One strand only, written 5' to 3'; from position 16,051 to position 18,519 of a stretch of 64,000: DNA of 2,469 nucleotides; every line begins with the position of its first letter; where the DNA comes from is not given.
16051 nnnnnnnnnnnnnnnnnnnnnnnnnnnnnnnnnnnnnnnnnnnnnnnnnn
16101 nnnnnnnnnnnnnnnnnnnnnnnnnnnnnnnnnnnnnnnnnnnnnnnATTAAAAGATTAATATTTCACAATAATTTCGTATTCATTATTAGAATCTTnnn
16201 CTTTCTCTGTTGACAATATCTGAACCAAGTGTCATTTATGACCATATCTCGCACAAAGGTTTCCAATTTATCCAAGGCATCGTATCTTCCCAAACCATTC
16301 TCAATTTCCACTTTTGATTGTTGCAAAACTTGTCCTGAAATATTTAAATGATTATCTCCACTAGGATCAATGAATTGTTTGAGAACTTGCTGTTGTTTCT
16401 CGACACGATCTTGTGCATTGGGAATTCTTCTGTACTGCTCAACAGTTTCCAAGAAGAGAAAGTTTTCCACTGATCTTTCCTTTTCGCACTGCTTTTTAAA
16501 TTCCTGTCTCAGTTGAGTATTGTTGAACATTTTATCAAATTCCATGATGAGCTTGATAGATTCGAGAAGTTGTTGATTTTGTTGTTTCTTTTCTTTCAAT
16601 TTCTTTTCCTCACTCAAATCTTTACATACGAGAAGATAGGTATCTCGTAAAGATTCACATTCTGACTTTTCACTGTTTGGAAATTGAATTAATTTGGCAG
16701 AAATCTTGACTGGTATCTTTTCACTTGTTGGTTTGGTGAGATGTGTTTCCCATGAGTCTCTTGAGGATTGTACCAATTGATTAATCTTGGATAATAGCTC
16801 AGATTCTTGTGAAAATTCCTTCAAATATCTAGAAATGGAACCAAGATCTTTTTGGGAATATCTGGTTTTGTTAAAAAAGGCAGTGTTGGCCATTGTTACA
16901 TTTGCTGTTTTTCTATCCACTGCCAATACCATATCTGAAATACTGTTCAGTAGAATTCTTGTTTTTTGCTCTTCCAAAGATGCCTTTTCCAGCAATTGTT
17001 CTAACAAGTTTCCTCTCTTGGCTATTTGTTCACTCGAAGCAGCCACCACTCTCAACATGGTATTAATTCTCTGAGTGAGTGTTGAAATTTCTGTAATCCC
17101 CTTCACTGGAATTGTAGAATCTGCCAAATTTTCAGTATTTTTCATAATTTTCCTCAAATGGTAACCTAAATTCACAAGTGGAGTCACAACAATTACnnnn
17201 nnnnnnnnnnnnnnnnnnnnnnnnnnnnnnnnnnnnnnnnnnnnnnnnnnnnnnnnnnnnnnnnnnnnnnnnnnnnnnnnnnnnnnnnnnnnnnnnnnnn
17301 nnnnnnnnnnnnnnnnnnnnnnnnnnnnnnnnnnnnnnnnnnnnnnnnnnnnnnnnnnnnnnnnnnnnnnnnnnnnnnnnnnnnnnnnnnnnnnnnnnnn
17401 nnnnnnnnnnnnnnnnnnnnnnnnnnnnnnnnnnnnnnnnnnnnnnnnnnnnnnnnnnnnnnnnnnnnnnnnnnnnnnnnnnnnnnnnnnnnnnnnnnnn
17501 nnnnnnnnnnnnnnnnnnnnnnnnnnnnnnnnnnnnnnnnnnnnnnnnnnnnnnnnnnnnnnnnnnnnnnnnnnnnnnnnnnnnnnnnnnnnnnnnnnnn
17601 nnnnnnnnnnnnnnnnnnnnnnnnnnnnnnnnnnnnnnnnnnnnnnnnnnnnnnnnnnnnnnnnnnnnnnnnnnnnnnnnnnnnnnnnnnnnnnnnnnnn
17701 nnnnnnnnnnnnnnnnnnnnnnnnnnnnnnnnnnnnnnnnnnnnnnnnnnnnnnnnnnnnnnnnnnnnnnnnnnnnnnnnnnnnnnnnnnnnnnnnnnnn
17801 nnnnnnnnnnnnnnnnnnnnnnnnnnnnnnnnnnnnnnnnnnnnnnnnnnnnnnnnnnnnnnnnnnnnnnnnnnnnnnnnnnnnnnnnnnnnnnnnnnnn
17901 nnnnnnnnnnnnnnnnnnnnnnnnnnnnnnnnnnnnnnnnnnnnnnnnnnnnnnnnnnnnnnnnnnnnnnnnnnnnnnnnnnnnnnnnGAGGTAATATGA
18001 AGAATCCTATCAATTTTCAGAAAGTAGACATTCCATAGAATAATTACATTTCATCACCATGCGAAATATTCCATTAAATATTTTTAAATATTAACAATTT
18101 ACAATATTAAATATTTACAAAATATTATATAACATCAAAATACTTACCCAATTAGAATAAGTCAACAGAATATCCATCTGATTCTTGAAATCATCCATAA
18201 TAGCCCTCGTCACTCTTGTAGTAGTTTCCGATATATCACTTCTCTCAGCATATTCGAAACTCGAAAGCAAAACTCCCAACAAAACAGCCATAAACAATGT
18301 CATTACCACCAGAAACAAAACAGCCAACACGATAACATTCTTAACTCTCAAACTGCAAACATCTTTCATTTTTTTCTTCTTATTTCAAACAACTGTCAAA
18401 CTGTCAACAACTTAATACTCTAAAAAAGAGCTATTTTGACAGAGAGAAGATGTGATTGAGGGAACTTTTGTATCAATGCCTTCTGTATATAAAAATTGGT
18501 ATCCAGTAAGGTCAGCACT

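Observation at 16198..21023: Divergently transcribed paralogous receptor-like RGS genes (sensor domain-TM-PAS-RGS) sharing a roughly 390-bp promoter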

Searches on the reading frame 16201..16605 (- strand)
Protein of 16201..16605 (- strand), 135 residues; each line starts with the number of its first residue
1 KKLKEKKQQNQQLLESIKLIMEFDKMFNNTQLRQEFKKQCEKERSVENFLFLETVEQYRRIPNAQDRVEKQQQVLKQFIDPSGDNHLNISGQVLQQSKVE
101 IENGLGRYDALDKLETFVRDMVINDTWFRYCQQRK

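Call 25: search_solved_structures(query=window:16201-16605:-, max_evalue=0.01, show_alignments=3)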
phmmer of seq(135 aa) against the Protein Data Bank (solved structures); distinct sequences matched with E-value up to 0.01: 10.
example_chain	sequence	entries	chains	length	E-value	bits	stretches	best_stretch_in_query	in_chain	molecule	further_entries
2crp_A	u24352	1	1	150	4.5e-05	26.9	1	5-110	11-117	Regulator of G-protein signaling 5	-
1fqi_A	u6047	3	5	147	0.00011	25.7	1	21-132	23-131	REGULATOR OF G-PROTEIN SIGNALING 9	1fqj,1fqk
2es0_A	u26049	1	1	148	0.00016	25.1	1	22-132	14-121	regulator of G-protein signalling 6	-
2pbi_A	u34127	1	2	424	0.00024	24.6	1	21-132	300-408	Regulator of G-protein signaling 9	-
2ihb_B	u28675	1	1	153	0.00064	23.2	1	9-101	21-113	Regulator of G-protein signalling 10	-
2i59_A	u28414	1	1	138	0.0016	21.9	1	13-101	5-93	Regulator of G-protein signaling 10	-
2dlr_A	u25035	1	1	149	0.0032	20.9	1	21-101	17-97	Regulator of G-protein signaling 10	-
2a72_A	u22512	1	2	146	0.0038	20.7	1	24-131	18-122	Regulator of G-protein signalling 7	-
2d9j_A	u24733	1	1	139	0.0047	20.4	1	24-130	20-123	Regulator of G-protein signalling 7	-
8eoz_B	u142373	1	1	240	0.006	20.1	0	44-87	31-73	C3HR3_4r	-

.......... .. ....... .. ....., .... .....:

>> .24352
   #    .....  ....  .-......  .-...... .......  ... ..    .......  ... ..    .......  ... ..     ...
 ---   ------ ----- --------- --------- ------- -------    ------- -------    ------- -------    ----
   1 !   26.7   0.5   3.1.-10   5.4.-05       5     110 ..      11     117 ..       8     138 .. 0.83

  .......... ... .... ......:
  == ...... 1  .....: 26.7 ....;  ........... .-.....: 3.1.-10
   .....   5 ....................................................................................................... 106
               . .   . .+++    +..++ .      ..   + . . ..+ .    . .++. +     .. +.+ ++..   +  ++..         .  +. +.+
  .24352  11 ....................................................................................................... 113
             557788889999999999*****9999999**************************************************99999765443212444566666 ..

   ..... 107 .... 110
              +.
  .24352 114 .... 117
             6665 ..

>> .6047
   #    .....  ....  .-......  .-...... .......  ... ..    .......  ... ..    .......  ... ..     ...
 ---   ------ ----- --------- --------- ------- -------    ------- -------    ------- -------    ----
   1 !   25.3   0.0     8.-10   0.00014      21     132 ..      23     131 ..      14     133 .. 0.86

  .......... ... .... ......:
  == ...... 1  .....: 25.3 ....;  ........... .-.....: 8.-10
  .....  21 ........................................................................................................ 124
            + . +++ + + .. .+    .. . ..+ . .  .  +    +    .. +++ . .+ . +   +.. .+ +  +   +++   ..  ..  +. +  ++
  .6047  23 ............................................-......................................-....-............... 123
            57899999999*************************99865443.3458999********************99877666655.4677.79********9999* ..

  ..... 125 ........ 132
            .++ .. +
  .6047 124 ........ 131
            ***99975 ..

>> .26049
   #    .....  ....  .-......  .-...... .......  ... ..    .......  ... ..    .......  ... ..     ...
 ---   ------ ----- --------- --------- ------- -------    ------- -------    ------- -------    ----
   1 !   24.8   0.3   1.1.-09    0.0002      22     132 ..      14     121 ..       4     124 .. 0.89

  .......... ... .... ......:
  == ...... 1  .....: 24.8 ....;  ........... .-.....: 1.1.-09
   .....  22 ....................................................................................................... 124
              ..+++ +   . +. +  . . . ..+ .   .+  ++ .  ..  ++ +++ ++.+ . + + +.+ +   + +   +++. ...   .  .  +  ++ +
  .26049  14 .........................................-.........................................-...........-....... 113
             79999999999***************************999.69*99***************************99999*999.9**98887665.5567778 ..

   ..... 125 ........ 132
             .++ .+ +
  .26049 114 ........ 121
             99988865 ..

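Call 89: search_solved_structures(query=A3, max_evalue=0.00001, show_alignments=2)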
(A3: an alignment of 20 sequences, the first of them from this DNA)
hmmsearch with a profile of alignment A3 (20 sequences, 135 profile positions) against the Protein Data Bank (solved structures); distinct sequences matched with E-value up to 0.00001: 44.
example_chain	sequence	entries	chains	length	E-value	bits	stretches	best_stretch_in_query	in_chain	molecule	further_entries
2es0_A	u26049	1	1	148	6.8e-15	58.4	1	7-124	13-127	regulator of G-protein signalling 6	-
2jm5_A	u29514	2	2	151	1.9e-14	57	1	8-120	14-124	Regulator of G-protein signaling 18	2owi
2dlv_A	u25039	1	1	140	2.1e-14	56.8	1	8-120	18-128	Regulator of G-protein signaling 18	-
2crp_A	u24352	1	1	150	3.5e-14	56.1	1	8-120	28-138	Regulator of G-protein signaling 5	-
2ik8_B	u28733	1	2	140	5.1e-14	55.6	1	8-124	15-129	Regulator of G-protein signaling 16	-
2v4z_B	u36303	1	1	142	5.2e-14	55.6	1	8-123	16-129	REGULATOR OF G-PROTEIN SIGNALING 2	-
2bv1_A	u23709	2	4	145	7.3e-14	55.1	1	3-120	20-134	REGULATOR OF G-PROTEIN SIGNALLING 1 | Regulator of G-protein signaling 1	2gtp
2bt2_A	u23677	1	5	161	7.8e-14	55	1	8-124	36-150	REGULATOR OF G-PROTEIN SIGNALING 16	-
2i59_A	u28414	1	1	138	9.4e-14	54.7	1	7-132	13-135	Regulator of G-protein signaling 10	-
3c7k_B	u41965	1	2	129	1.1e-13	54.5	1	8-120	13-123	Regulator of G-protein signaling 16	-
1fqi_A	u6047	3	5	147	1.2e-13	54.4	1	7-125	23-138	REGULATOR OF G-PROTEIN SIGNALING 9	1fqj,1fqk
2dlr_A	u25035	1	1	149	1.2e-13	54.4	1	7-132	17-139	Regulator of G-protein signaling 10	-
3c7l_A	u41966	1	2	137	1.4e-13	54.2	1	8-120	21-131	Regulator of G-protein signaling 16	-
2ode_B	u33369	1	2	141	1.6e-13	54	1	8-122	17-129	Regulator of G-protein signaling 8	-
2a72_A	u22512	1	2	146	1.7e-13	53.9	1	9-129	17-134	Regulator of G-protein signalling 7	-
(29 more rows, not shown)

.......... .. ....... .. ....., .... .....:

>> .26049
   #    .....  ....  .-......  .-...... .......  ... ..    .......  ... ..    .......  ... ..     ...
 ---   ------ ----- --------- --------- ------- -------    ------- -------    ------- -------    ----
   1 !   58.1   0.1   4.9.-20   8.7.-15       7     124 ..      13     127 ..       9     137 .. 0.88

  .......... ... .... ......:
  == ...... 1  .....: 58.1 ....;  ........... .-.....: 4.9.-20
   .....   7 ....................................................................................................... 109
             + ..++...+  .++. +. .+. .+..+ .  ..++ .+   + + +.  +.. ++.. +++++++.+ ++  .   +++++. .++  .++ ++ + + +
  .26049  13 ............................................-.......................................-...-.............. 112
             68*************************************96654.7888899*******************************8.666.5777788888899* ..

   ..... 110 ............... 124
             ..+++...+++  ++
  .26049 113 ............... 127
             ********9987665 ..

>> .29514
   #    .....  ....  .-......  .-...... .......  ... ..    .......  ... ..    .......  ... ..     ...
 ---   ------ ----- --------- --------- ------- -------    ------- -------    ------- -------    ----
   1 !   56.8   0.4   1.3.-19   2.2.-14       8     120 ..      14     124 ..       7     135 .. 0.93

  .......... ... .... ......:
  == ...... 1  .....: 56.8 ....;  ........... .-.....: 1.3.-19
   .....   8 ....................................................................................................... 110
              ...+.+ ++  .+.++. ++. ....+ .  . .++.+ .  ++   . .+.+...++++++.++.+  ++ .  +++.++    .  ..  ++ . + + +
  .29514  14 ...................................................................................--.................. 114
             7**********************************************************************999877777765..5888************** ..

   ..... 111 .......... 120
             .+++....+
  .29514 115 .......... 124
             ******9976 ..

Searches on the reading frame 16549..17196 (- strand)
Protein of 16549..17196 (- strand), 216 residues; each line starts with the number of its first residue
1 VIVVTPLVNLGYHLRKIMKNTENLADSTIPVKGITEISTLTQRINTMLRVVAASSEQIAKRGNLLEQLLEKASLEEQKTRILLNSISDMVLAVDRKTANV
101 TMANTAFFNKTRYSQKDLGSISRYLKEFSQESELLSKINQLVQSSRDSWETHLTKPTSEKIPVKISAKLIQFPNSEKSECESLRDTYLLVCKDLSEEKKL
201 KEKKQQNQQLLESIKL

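Call 84: search_solved_structures(query=A8, max_evalue=0.01, show_alignments=1)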
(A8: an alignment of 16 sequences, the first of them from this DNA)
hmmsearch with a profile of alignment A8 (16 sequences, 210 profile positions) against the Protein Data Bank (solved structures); distinct sequences matched with E-value up to 0.01: 16.
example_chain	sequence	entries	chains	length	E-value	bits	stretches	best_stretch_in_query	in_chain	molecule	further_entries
4hh2_A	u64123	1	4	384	0.00011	25.1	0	46-156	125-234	Transcriptional regulator, PpsR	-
2y21_A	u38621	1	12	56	0.00028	23.8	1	3-50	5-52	HAMP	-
3zrw_A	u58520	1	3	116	0.00031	23.7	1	3-63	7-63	AF1503 PROTEIN, OSMOLARITY SENSOR PROTEIN ENVZ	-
3mjq_A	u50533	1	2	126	0.00033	23.5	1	80-163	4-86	uncharacterized protein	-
3zrw_B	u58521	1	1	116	0.00051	22.9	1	3-52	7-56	AF1503 PROTEIN, OSMOLARITY SENSOR PROTEIN ENVZ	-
2y20_A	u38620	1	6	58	0.00078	22.3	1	3-50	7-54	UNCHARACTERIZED PROTEIN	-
2y0q_A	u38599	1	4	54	0.0029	20.4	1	3-50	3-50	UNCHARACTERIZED PROTEIN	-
2y0t_A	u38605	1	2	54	0.0033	20.3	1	3-50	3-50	AF1503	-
4gn0_A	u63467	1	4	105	0.0039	20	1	3-58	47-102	Hamp domain of AF1503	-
2lfs_A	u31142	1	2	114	0.0041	20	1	3-63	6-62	HAMP domain-containing protein, Osmolarity sensor protein EnzV chimera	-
3zrx_A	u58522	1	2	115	0.0041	20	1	3-63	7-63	AF1503 PROTEIN, OSMOLARITY SENSOR PROTEIN ENVZ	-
3zrv_A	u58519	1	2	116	0.0042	19.9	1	3-63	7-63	HAMP, OSMOLARITY SENSOR PROTEIN ENVZ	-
2l7i_A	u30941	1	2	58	0.0042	19.9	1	3-50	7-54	Uncharacterized protein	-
2lfr_A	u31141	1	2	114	0.0056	19.5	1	3-63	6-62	HAMP domain-containing protein, Osmolarity sensor protein EnzV chimera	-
2l7h_A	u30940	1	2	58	0.0058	19.5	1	3-50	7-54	Uncharacterized protein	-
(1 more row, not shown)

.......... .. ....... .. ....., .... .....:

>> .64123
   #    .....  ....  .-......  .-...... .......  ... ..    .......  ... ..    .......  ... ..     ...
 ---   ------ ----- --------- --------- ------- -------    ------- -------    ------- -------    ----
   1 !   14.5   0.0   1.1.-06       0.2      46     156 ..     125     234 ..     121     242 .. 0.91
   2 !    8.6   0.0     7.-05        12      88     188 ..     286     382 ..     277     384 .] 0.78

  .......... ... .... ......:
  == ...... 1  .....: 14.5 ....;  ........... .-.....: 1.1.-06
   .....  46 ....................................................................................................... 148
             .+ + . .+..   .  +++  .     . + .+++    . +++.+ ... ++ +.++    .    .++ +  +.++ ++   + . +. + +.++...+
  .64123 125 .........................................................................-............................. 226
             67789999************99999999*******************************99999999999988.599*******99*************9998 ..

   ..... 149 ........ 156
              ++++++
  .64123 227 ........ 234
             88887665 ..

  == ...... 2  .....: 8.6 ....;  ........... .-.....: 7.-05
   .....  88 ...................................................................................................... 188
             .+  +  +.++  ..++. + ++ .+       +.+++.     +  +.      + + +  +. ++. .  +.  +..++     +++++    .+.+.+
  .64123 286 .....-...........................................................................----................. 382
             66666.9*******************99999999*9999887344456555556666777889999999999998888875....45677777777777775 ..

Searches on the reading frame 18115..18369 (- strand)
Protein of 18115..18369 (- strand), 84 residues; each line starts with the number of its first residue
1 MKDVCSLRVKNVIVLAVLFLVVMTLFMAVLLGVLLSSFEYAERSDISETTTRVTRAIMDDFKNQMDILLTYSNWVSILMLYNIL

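Call 5: search_protein_families(library=pfam, proteins=[window:18115-18369:-], max_evalue=1)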
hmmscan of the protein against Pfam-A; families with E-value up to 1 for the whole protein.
window:18115-18369:- (84 aa): 4 families
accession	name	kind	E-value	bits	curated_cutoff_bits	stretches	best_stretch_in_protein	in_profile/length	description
PF08999.15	SP_C-Propep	-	0.097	12.9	25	1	4-37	31-65/96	Surfactant protein C, N terminal propeptide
PF16578.11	IL17R_fnIII_D2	-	0.12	13.3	29.7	1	32-73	33-74/105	Interleukin 17 receptor D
PF25728.1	US29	-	0.19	11.1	27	1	11-60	263-312/324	Cytomegalovirus US29 protein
PF17823.6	DUF5585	-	0.5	9.7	25.6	1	11-46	429-464/480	Family of unknown function (DUF5585)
